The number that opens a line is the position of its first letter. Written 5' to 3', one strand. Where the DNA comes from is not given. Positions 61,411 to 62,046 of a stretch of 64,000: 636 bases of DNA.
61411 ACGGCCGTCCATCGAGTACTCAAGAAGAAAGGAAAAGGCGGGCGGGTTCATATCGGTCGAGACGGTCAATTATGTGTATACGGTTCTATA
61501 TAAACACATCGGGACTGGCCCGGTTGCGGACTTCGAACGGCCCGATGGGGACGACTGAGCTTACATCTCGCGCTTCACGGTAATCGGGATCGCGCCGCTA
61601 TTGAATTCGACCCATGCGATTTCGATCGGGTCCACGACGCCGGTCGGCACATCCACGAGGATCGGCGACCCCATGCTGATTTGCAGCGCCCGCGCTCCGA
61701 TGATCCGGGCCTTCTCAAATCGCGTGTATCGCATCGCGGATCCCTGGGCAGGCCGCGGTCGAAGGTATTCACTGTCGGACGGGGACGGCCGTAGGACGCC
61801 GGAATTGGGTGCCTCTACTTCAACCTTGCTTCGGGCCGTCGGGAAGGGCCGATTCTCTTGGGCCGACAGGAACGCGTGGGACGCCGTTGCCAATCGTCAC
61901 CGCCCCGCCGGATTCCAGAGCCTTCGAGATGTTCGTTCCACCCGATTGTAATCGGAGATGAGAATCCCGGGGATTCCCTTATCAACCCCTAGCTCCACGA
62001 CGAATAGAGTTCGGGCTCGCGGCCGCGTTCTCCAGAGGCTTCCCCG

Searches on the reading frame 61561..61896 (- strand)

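Call 78: search_protein_families(library=pfam, proteins=[window:61561-61896:-], max_evalue=0.0001)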
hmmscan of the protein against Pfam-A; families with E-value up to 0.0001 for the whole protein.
window:61561-61896:- (111 aa): 1 family
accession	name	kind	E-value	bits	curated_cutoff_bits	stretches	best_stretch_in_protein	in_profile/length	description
PF01192.27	RNA_pol_Rpb6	-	1.3e-08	35.1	26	1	58-105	8-53/53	RNA polymerase Rpb6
